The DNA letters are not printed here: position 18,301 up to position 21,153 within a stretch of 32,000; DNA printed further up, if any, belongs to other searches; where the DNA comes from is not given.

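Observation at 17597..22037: Four-gene module: two MarR regulators, a DHA2 MFS pump with a triple beta-sandwich tail, and a beta-sandwich-YceI fusion, translationally coupled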

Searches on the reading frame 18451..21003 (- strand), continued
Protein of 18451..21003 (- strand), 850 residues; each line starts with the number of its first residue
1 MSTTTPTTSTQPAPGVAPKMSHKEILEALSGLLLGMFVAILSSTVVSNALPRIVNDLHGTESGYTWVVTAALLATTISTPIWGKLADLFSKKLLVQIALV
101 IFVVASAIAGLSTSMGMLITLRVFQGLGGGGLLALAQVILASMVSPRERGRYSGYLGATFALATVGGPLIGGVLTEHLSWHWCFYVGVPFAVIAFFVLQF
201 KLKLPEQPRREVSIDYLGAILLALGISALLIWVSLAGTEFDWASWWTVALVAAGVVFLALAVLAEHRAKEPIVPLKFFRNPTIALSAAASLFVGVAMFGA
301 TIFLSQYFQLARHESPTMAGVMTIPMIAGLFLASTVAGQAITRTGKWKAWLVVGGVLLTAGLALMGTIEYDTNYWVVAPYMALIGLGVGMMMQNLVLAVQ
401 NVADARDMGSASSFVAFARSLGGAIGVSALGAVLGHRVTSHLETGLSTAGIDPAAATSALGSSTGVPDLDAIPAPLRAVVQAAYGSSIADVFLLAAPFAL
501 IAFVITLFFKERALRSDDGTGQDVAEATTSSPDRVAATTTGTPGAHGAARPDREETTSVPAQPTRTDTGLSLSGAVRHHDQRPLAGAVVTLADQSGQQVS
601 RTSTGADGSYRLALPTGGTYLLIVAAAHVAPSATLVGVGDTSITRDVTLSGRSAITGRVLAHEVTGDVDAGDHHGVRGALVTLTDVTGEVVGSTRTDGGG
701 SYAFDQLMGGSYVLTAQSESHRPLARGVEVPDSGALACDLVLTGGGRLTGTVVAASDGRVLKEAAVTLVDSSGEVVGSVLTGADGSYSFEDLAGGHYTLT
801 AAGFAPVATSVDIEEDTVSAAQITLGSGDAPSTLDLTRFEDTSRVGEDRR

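Call 81: fold_search(model_id=the predicted structure, library=pdb)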
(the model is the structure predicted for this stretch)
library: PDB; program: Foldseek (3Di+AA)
matches with E <= 10: 991; with E <= 0.001: 522
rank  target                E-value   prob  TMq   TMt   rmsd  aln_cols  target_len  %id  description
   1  8zal_J                3.6e-20  1.00  0.50  0.84   5.5       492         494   24  EmrAB-TolC MFS-type tripartite multidrug efflux pump EA (released 2025-04-30)
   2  8pnl_A                5.7e-20  1.00  0.47  0.78   5.7       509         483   24  Outward-open conformation of a Major Facilitator Superfamily (MFS) transporter MHAS2168, a homologue of Rv1410 from M. (released 2023-10-18)
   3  8ufd_A                1.7e-19  1.00  0.49  0.84   4.1       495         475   24  Multidrug efflux pump MtEfpA bound with inhibitor BRD8000.3 (released 2024-09-11)
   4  8x6x_A                3.7e-19  1.00  0.48  0.84   4.0       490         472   24  Structure of the multidrug efflux pump EfpA from M. tuberculosis complexed with lipids (released 2024-11-27)
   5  8ufe                  7.5e-19  1.00  0.48  0.83   4.2       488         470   26  Multidrug efflux pump EfpA from mycobacterium smegmatis (released 2024-09-11)
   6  8pnl_C                1.0e-18  1.00  0.45  0.76   6.0       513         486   24  Outward-open conformation of a Major Facilitator Superfamily (MFS) transporter MHAS2168, a homologue of Rv1410 from M. (released 2023-10-18)
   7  9bii_A                1.6e-17  1.00  0.47  0.82   4.3       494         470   24  Mycobacterium tuberculosis EFPA antiparallel dimer (released 2025-02-05)
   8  7y58_A                2.1e-17  1.00  0.50  0.81   4.1       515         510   21  CryoEM structure of QacA (D411N), an antibacterial efflux transporter from Staphylococcus aureus (released 2023-07-12)
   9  7d5q_B                2.5e-12  1.00  0.41  0.78   5.4       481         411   20  Structure of NorC transporter (K398A mutant) in an outward-open conformation in complex with a single-chain Indian cam (released 2021-06-09)
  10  7d5p_B                6.2e-12  1.00  0.41  0.79   5.3       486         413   19  Structure of NorC transporter in an outward-open conformation in complex with a single-chain Indian camelid antibody (released 2021-06-09)
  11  7d5q_A                8.3e-12  1.00  0.40  0.79   5.3       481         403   18  Structure of NorC transporter (K398A mutant) in an outward-open conformation in complex with a single-chain Indian cam (released 2021-06-09)
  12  7d5p_A                1.2e-11  1.00  0.41  0.79   5.4       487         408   19  Structure of NorC transporter in an outward-open conformation in complex with a single-chain Indian camelid antibody (released 2021-06-09)
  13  6fwv_B                1.2e-11  1.00  0.13  0.19  15.0       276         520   19  The Bacillus anthracis TIE protein (released 2018-08-08)
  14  6fwv_A                1.5e-11  1.00  0.13  0.19  14.9       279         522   19  The Bacillus anthracis TIE protein (released 2018-08-08)
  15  6e9c                  2.2e-11  1.00  0.35  0.58  14.2       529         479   15  Selenomethionine Derivative Structure of A Bacterial Homolog to Human Lysosomal Transporter, Spinster (released 2019-08-14)
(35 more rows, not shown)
